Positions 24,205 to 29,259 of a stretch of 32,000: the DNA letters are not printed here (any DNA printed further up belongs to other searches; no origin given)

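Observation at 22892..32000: FtsX/MacB-type ABC module with an effector-like ectodomain fused to one permease half, plus two orphan giant membrane proteins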

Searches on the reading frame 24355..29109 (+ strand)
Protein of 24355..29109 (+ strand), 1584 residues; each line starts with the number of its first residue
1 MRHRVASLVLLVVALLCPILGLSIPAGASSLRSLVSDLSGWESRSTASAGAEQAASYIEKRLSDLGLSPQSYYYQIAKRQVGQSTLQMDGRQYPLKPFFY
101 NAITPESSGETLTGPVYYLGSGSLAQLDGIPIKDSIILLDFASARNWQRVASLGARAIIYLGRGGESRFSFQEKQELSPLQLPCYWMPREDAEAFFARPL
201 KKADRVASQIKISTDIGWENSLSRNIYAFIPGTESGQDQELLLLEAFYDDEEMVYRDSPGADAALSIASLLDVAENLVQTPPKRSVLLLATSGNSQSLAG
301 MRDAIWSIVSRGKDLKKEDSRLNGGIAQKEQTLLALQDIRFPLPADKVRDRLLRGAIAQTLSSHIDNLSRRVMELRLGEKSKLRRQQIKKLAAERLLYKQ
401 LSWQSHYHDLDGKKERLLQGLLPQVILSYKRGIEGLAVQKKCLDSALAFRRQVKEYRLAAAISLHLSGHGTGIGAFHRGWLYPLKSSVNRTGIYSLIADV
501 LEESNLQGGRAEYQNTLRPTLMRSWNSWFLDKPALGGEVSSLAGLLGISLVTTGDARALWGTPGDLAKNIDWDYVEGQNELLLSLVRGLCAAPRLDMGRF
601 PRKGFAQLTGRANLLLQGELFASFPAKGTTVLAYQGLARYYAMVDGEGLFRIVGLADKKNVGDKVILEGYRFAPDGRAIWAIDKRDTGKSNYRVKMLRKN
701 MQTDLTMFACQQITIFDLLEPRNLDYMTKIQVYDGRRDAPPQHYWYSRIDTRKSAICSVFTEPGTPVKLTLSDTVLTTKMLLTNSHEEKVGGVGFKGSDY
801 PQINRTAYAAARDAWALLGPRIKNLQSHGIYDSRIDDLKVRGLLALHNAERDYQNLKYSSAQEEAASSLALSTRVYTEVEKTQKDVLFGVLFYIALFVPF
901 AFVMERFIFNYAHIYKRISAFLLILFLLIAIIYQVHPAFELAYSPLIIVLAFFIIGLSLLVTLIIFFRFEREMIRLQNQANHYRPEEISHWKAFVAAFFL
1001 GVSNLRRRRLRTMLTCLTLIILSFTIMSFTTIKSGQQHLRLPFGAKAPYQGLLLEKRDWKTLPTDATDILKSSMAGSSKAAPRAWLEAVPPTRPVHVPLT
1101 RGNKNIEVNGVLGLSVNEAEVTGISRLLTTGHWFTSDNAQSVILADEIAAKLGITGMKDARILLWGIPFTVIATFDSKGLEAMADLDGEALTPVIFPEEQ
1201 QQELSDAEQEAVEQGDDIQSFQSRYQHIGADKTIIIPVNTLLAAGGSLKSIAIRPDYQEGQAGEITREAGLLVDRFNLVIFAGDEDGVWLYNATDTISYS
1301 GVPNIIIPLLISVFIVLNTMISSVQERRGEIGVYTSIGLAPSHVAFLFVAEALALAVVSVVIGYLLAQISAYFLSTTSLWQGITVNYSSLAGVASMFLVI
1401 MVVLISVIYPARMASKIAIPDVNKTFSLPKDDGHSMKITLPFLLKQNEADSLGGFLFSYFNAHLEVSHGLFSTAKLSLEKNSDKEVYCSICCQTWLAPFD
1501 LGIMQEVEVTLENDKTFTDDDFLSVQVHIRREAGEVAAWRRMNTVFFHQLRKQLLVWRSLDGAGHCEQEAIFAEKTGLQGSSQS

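Call 3: search_protein_families(library=pfam, proteins=[window:24355-29109:+], max_evalue=0.1)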
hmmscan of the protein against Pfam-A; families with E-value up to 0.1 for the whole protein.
window:24355-29109:+ (1584 aa): 1 family
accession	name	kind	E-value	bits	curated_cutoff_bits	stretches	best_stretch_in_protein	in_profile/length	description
PF02687.27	FtsX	-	2.3e-13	50.7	25.5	1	1307-1417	6-118/120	FtsX-like permease C-terminal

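Call 8: search_protein_families(library=ncbifam, proteins=[window:24355-29109:+], max_evalue=0.1)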
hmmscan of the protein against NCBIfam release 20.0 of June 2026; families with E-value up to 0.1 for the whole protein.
window:24355-29109:+ (1584 aa): 5 families
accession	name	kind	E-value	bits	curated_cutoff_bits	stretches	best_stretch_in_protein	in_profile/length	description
TIGR03434.1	ADOP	subfamily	5.6e-06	24.7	622.3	1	1320-1417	700-794/803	ADOP family duplicated permease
NF007826.0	PRK10535.1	equivalog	3.4e-05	22.3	966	1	1306-1417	530-639/648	macrolide ABC transporter ATP-binding protein/permease MacB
NF038347.1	FtsX_Gpos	exception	0.015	14.6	225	1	1290-1406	160-277/296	permease-like cell division protein FtsX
TIGR02212.1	lolCE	equivalog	0.017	14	362.45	0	1309-1377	277-345/411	lipoprotein-releasing ABC transporter permease subunit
NF038346.1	FtsX_actino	exception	0.044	13.1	250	1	1305-1418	187-301/308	permease-like cell division protein FtsX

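Call 11: find_homologous_proteins(query=window:24355-29109:+, max_evalue=0.00001)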
Query window:24355-29109:+ (1584 aa): 134 proteins with E <= 0.00001 among 8000 candidates; the best 120 are listed.
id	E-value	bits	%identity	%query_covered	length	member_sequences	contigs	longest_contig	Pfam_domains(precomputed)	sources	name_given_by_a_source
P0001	0.0e+0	3565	100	100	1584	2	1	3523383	PF02687.28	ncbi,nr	ncbi:FtsX-like permease family protein [Desulfotalea psychrophila]|nr:FtsX-like permease family prot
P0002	0.0e+0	2254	64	98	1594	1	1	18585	PF02687.28,PF04389.23,PF12704.15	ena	-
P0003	0.0e+0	2217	62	99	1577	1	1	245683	PF02687.28,PF04389.23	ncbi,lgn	ncbi:MAG: peptide ABC transporter permease [Desulfotalea sp.]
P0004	0.0e+0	2184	62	98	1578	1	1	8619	PF02687.28,PF04389.23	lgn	-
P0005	0.0e+0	2153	61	99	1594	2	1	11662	PF02687.28,PF04389.23,PF12704.15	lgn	-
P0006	0.0e+0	2004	57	98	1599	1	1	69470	PF02687.28,PF04389.23,PF12704.15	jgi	-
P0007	0.0e+0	1986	57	97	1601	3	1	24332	PF02687.28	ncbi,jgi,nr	ncbi:MAG: peptide ABC transporter permease [Deltaproteobacteria bacterium]|nr:peptide ABC transporte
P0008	0.0e+0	1983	56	99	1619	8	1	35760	PF02687.28,PF04389.23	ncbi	-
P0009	0.0e+0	1978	58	96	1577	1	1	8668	PF02687.28,PF04389.23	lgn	-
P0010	0.0e+0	1965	56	99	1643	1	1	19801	PF02687.28,PF04389.23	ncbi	-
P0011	0.0e+0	1963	56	99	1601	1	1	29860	PF02687.28,PF04389.23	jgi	-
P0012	0.0e+0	1963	57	97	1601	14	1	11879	PF02687.28,PF12704.15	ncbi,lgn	-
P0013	0.0e+0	1961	56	99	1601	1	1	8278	PF02687.28,PF04389.23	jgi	-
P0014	0.0e+0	1959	56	99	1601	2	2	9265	PF02687.28,PF04389.23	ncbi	-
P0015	0.0e+0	1958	57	98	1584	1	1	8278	PF02687.28,PF04389.23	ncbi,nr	ncbi:MAG: M28 family peptidase [Deltaproteobacteria bacterium]|nr:M28 family peptidase [Deltaproteob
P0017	0.0e+0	1954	56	100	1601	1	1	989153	PF02687.28,PF04389.23,PF12704.15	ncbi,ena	-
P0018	0.0e+0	1953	56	98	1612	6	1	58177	PF02687.28,PF12704.15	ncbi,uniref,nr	ncbi:FtsX-like permease family protein [Desulforhopalus sp. IMCC35007]|uniref:FtsX-like permease fam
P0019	0.0e+0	1952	56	99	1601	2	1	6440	PF02687.28,PF12704.15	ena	-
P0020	0.0e+0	1946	56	99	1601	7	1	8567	PF02687.28,PF04389.23,PF12704.15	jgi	-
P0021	0.0e+0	1944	56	98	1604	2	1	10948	PF02687.28,PF12704.15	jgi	jgi:ABC-type lipoprotein release transport system permease subunit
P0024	0.0e+0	1936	56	96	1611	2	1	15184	PF02687.28,PF04389.23,PF12704.15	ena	-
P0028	0.0e+0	1912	55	98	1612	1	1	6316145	PF02687.28,PF04389.23,PF12704.15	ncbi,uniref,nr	ncbi:FtsX-like permease family protein [Desulfopila sp. IMCC35008]|uniref:FtsX-like permease family 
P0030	0.0e+0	1911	55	98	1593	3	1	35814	PF02687.28,PF04389.23,PF12704.15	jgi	jgi:cell division protein FtsX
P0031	0.0e+0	1909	55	99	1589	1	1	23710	PF02687.28,PF12704.15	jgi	-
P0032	0.0e+0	1906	55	97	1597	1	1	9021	PF02687.28,PF04389.23,PF12704.15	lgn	-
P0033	0.0e+0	1901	55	98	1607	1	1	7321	PF02687.28,PF04389.23,PF12704.15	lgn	-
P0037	0.0e+0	1897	56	95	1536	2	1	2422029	PF02687.28,PF04389.23,PF12704.15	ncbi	-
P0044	0.0e+0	1873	54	97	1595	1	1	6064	PF02687.28,PF04389.23,PF12704.15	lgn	-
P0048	0.0e+0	1859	54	99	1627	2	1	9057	PF02687.28,PF12704.15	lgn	-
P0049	0.0e+0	1856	54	99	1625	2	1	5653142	PF02687.28,PF12704.15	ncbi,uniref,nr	ncbi:FtsX-like permease family protein [Desulfosediminicola ganghwensis]|uniref:FtsX-like permease f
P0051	0.0e+0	1847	54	98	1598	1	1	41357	PF02687.28,PF04389.23,PF12704.15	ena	-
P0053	0.0e+0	1830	53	97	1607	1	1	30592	PF02687.28,PF04389.23,PF12704.15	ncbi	-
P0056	0.0e+0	1812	52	99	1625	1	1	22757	PF02687.28,PF04389.23,PF12704.15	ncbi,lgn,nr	ncbi:MAG: M28 family peptidase [Desulfocapsa sp.]|nr:M28 family peptidase [Desulfocapsa sp.]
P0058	0.0e+0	1804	53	99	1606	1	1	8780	PF02687.28,PF12704.15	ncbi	-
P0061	0.0e+0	1781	51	99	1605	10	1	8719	PF02687.28,PF12704.15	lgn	-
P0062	0.0e+0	1780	51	99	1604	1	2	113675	PF02687.28,PF12704.15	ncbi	-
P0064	0.0e+0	1760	51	99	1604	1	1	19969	PF02687.28,PF12704.15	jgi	jgi:ABC-type lipoprotein release transport system permease subunit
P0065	0.0e+0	1757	51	99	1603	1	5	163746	PF02687.28,PF12704.15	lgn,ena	-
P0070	0.0e+0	1679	49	99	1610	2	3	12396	PF02687.28,PF12704.15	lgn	-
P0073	0.0e+0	1614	48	98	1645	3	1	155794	PF02687.28,PF04389.23,PF12704.15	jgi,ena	-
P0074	0.0e+0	1612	49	97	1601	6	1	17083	PF02687.28,PF04389.23,PF12704.15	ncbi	ncbi:MAG: M28 family peptidase [Desulfobacterales bacterium]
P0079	0.0e+0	1600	48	99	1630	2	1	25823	PF02687.28,PF04389.23,PF12704.15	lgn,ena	-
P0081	0.0e+0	1580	49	94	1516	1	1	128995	PF02687.28,PF04389.23,PF12704.15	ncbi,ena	-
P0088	0.0e+0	1565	48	97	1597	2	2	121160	PF02687.28,PF04389.23,PF12704.15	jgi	-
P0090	0.0e+0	1563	48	98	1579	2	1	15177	PF02225.28,PF02687.28,PF12704.15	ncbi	-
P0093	0.0e+0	1556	47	99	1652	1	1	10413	PF02687.28,PF12704.15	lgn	-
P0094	0.0e+0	1556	47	99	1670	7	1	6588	PF02687.28,PF04389.23,PF12704.15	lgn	-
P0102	0.0e+0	1507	46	98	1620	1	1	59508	PF02687.28,PF12704.15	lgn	-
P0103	0.0e+0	1482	46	98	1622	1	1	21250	PF02687.28,PF04389.23,PF12704.15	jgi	jgi:hypothetical protein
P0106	0.0e+0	1467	45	99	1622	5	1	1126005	PF02687.28,PF04389.23,PF12704.15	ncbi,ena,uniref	ncbi:FtsX-like permease family protein [Maridesulfovibrio sp.]|uniref:FtsX-like permease family prot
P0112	0.0e+0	1441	45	97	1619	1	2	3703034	PF02687.28,PF04389.23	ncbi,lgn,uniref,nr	ncbi:FtsX-like permease family protein [Maridesulfovibrio hydrothermalis]|uniref:Uncharacterized pro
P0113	0.0e+0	1438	44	98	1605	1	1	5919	PF02687.28,PF04389.23,PF12704.15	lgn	-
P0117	0.0e+0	1435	44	99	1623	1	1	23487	PF02687.28,PF04389.23,PF12704.15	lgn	-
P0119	0.0e+0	1431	44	99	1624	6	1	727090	PF02687.28,PF04389.23,PF12704.15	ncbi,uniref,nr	ncbi:FtsX-like permease family protein [Desulfovibrio sp. UCD-KL4C]|uniref:FtsX-like permease family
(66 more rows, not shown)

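Call 14: find_related_loci(query=window:24355-29109:+, collection=genome_contigs, flank=10000)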
Query window:24355-29109:+ (1584 aa) in genome_contigs; peptide patterns used: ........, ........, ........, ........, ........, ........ (x = any residue, [..] = any of these).
45 stretches matched a pattern, but none encodes a relative of the query by tblastn (E <= 1e-3).

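Call 16: find_related_loci(query=A1, collection=genome_contigs, flank=10000)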
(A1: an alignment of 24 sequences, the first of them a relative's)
Query A1 (1584 aa) in genome_contigs; peptide patterns used: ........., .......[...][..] (x = any residue, [..] = any of these).
499 stretches matched a pattern; 480 encode a relative of the query (tblastn E <= 1e-3); the best 80 are kept; 80 distinct loci.
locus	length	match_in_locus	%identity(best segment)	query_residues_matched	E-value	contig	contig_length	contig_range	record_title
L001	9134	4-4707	57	24-1572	0e+0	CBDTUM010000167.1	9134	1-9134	MAG TPA_asm: uncultured Desulfopila sp. isolate SRR7614695_binner123_Refined_84 genome assembly, contig: ERZ23877680.714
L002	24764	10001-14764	55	1-1572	0e+0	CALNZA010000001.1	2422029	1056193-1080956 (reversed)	MAG: Desulfocapsaceae bacterium isolate LOGT_bin.0118 genome assembly, contig: contig_12850, whole genome shotgun sequen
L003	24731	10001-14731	56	18-1572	0e+0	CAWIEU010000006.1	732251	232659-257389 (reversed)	MAG: uncultured delta proteobacterium isolate MFD01721.bin.2.25 genome assembly, contig: contig_48646, whole genome shot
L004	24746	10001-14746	56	10-1572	0e+0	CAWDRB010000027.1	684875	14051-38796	MAG: uncultured delta proteobacterium isolate MFD04716.bin.2.141 genome assembly, contig: contig_9080, whole genome shot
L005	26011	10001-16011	55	18-1580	0e+0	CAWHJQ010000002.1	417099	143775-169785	MAG: uncultured delta proteobacterium isolate MFD01721.bin.2.181 genome assembly, contig: contig_1584, whole genome shot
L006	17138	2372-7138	57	4-1575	0e+0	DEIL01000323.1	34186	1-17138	MAG TPA_asm: Desulfobulbaceae bacterium UBA2775 UBA2775_contig_17752, whole genome shotgun sequence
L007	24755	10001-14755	55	10-1576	0e+0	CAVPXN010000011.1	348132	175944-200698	MAG: uncultured delta proteobacterium isolate MFD01721.bin.1.277 genome assembly, contig: contig_3614, whole genome shot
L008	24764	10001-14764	54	4-1572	0e+0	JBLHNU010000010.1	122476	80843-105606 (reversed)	MAG: Desulforhopalus sp. isolate 3300055726_39 Ga0535650_0000101, whole genome shotgun sequence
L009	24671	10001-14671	56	31-1574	0e+0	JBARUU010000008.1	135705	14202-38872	MAG: Desulforhopalus sp. isolate MFD12129_ilm_asm_bin19 k127_151567, whole genome shotgun sequence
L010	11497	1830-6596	57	4-1575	0e+0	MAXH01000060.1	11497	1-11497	MAG: Desulfobulbaceae bacterium S3730MH12 k99_1622909, whole genome shotgun sequence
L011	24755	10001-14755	56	7-1580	0e+0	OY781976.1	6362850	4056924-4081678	MAG: uncultured Desulforhopalus sp. isolate bb11d97f-aff7-40c5-8ccb-5babbf234ee9 genome assembly, chromosome: 1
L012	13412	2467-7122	57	29-1567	0e+0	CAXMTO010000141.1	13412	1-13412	MAG: uncultured Myxococcota bacterium isolate 07C-BC-St07_bin.23.orig genome assembly, contig: k141_1117462, whole genom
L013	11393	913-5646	55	4-1565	0e+0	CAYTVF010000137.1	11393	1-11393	MAG TPA_asm: uncultured Desulfopila sp. isolate SRP011637_co1_26 genome assembly, contig: NODE_2090_length_11393_cov_11.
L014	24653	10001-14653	56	28-1565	0e+0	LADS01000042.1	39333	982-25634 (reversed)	MAG: Desulfobulbaceae bacterium BRH_c16a BRHa_1003481, whole genome shotgun sequence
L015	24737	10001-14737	54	10-1567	0e+0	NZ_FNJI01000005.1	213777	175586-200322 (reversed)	Desulforhopalus singaporensis strain DSM 12130, whole genome shotgun sequence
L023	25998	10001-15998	54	5-1574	0e+0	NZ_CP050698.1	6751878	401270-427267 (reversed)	Desulfosediminicola flagellatus strain IMCC35005 chromosome, complete genome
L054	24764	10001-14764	48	26-1574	0e+0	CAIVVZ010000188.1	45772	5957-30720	MAG: uncultured Desulfobacteraceae bacterium isolate AlinenLipids_bin-9448 genome assembly, contig: bin-9448:188/658, wh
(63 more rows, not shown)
